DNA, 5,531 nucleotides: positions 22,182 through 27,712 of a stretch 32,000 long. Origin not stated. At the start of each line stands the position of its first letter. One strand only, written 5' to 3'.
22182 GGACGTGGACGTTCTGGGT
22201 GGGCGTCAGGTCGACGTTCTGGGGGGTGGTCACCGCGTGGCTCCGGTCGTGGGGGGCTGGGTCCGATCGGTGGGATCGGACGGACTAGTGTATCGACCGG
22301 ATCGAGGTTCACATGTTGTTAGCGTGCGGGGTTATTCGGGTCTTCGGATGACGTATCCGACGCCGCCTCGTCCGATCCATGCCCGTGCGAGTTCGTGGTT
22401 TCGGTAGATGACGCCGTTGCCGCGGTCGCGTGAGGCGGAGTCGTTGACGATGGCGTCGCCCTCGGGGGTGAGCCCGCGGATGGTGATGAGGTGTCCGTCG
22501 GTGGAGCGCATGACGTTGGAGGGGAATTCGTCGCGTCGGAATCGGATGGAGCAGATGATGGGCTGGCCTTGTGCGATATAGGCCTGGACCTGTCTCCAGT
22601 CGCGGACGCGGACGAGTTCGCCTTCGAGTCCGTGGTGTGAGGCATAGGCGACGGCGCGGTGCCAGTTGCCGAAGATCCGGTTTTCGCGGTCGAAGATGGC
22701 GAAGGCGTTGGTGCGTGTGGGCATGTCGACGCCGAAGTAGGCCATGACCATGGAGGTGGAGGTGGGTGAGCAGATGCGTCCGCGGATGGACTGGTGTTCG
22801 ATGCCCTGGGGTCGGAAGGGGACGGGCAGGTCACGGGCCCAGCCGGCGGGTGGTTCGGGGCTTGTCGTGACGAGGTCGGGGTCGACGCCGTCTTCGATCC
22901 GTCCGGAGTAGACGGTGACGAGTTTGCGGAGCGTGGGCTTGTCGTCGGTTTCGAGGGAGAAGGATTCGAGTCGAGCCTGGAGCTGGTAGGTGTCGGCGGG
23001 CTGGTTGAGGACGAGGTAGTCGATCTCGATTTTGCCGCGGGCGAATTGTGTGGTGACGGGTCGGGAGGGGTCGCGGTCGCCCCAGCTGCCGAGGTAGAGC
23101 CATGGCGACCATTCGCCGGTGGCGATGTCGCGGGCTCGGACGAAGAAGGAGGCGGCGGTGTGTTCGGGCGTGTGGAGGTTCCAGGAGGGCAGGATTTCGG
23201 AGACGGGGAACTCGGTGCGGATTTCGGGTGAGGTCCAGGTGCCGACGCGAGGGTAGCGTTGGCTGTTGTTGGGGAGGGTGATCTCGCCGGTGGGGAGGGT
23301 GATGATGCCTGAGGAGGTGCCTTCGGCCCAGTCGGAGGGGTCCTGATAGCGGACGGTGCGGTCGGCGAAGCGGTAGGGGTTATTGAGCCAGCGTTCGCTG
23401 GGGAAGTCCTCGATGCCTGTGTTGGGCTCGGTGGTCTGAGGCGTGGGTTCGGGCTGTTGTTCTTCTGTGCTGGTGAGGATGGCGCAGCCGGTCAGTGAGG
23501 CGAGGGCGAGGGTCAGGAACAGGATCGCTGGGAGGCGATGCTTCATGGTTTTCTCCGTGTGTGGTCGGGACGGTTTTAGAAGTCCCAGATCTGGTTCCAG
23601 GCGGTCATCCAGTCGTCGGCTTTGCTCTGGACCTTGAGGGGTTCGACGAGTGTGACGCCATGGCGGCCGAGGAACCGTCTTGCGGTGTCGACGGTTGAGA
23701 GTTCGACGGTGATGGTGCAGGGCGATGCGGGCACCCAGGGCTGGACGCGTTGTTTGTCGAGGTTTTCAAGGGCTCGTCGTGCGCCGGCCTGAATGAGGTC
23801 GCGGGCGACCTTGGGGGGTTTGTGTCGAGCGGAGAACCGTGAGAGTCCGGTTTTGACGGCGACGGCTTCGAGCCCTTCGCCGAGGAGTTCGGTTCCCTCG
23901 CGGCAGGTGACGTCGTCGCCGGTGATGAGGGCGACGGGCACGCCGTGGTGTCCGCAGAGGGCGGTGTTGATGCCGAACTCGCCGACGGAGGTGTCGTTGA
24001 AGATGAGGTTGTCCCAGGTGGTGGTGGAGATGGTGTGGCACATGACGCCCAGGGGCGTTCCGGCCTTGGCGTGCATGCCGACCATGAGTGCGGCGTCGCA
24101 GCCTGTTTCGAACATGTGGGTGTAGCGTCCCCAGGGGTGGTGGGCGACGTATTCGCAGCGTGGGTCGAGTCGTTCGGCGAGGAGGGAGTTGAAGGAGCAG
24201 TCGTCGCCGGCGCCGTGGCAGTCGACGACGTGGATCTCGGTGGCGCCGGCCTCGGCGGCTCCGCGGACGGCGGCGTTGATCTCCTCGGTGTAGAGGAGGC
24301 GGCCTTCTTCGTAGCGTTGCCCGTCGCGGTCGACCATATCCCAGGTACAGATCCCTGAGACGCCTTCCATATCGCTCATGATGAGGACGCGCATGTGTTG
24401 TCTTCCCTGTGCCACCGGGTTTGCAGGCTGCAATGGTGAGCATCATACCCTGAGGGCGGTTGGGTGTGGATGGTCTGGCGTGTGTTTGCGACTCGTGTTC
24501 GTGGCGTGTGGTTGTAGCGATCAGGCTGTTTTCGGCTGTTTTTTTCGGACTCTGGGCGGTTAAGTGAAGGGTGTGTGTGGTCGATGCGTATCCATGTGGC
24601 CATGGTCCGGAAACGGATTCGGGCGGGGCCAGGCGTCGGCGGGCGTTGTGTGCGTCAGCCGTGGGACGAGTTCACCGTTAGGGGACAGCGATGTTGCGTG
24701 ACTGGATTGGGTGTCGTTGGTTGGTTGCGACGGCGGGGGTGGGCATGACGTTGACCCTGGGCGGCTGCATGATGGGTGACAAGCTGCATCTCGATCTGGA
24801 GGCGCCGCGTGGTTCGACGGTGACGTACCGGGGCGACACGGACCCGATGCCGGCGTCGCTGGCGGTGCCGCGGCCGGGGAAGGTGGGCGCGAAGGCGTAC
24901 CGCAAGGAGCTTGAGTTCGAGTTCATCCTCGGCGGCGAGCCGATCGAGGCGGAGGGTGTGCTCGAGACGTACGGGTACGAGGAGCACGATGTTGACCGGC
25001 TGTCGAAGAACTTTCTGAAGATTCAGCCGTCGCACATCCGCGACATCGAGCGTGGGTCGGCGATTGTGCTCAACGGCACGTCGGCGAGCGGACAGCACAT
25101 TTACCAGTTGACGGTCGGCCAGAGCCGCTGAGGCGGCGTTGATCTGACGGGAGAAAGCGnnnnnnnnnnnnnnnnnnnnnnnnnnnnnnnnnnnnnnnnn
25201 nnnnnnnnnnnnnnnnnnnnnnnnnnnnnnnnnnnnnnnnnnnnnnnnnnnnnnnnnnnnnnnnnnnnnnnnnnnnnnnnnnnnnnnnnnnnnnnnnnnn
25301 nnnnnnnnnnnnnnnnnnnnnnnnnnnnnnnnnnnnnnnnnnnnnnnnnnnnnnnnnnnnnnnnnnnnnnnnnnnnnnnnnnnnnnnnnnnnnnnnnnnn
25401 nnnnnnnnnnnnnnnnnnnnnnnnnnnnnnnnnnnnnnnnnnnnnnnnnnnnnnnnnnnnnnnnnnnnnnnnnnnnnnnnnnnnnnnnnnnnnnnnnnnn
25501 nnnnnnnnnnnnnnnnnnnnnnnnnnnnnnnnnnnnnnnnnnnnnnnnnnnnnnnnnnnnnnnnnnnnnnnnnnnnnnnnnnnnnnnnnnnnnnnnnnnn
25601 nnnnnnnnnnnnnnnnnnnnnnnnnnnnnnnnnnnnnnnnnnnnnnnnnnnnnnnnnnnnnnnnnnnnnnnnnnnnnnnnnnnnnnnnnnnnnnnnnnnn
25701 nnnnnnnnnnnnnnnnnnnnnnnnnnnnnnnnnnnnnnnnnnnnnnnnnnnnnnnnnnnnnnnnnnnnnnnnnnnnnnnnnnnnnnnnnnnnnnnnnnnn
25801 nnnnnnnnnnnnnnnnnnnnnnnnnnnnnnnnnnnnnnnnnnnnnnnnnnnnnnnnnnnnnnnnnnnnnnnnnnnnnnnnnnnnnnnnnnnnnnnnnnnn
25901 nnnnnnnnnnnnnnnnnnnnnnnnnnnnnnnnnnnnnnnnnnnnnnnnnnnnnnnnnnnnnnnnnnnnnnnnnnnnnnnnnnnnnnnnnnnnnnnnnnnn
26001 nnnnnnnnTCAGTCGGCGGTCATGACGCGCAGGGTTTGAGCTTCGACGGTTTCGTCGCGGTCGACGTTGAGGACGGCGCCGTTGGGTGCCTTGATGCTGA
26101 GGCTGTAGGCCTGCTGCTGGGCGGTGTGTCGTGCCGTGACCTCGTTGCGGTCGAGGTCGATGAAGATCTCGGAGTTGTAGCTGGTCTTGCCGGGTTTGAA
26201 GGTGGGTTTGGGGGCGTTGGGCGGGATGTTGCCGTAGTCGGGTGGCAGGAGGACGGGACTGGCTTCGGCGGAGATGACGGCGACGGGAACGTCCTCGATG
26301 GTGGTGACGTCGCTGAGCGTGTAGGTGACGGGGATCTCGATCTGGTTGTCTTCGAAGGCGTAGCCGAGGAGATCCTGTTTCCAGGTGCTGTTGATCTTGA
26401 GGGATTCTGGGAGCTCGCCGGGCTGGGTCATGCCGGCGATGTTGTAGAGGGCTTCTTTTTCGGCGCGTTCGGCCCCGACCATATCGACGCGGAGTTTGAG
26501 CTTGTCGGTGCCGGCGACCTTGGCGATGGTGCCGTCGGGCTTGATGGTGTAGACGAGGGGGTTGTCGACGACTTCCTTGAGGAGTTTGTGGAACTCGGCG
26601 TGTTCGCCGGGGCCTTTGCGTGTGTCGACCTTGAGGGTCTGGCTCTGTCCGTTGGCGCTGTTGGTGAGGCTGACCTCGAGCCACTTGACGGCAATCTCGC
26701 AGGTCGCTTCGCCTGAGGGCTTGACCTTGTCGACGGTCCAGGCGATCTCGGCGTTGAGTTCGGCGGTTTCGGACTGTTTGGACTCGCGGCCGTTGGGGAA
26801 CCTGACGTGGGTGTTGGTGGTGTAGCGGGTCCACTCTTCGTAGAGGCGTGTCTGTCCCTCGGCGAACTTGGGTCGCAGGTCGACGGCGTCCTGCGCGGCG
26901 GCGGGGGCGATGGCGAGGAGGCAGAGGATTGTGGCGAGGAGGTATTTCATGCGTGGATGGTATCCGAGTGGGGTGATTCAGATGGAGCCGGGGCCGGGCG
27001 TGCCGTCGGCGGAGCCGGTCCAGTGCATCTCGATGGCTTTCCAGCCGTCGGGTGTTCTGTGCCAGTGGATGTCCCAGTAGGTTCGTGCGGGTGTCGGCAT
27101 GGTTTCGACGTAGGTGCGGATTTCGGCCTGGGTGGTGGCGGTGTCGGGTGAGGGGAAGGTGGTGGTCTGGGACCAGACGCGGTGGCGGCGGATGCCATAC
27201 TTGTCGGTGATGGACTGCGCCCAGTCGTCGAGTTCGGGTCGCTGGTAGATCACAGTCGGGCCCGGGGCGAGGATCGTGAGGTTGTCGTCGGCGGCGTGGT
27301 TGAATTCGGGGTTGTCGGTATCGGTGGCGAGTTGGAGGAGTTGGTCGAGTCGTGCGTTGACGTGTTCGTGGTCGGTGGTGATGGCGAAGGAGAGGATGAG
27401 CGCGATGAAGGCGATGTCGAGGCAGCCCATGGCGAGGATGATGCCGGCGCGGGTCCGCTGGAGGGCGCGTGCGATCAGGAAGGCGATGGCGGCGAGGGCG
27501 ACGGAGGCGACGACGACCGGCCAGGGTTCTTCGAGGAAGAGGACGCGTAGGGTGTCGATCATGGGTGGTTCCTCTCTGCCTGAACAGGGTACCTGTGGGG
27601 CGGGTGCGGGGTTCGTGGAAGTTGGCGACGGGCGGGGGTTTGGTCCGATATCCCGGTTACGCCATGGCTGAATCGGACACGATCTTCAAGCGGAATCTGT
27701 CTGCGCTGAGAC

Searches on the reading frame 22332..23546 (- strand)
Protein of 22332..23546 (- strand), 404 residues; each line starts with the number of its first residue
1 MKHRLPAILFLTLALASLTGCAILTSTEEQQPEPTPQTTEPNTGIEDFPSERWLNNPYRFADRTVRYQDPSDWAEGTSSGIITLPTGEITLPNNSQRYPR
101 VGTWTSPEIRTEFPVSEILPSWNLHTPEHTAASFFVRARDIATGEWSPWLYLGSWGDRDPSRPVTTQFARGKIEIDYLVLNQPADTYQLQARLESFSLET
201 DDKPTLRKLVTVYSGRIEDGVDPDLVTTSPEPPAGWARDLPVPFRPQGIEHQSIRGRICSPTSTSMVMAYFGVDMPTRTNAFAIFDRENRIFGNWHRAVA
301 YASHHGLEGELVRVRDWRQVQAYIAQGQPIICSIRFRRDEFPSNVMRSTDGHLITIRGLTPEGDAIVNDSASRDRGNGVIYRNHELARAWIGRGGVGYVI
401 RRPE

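Call 25: search_protein_families(library=pfam, proteins=[window:22332-23546:-], max_evalue=0.01)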
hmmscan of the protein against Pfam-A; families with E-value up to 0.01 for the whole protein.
window:22332-23546:- (404 aa): 1 family
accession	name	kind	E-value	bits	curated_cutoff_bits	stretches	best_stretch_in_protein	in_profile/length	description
PF13529.12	Peptidase_C39_2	-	1.3e-15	58.6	24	1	241-371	2-143/143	Peptidase_C39 like family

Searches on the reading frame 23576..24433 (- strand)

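Call 25: search_protein_families(library=pfam, proteins=[window:23576-24433:-], max_evalue=0.01)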
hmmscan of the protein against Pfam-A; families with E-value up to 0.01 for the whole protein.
window:23576-24433:- (285 aa): 1 family
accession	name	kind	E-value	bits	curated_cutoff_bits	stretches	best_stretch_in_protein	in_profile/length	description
PF04951.18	Peptidase_M55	-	6.2e-71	239.4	25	1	14-280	1-260/264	D-aminopeptidase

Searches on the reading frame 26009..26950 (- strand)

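Call 25: search_protein_families(library=pfam, proteins=[window:26009-26950:-], max_evalue=0.01)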
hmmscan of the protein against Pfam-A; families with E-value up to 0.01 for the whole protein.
window:26009-26950:- (313 aa): 1 family
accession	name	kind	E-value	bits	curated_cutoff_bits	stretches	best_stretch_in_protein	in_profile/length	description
PF19777.4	DUF6263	-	1.2e-06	28.8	26.7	1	87-165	7-85/196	Family of unknown function (DUF6263)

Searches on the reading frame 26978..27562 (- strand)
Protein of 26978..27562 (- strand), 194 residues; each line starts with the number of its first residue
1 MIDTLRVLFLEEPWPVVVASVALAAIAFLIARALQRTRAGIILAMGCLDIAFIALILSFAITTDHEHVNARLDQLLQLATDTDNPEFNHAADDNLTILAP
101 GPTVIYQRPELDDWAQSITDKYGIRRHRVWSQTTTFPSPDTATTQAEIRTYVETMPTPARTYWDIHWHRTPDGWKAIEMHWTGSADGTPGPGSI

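Call 25: search_protein_families(library=pfam, proteins=[window:26978-27562:-], max_evalue=0.01)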
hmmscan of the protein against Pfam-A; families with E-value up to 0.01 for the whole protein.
window:26978-27562:- (194 aa): 1 family
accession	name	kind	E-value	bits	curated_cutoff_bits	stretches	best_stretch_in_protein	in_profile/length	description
PF19053.6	EccD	-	0.0033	16.8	30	1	16-56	34-74/339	EccD-like transmembrane domain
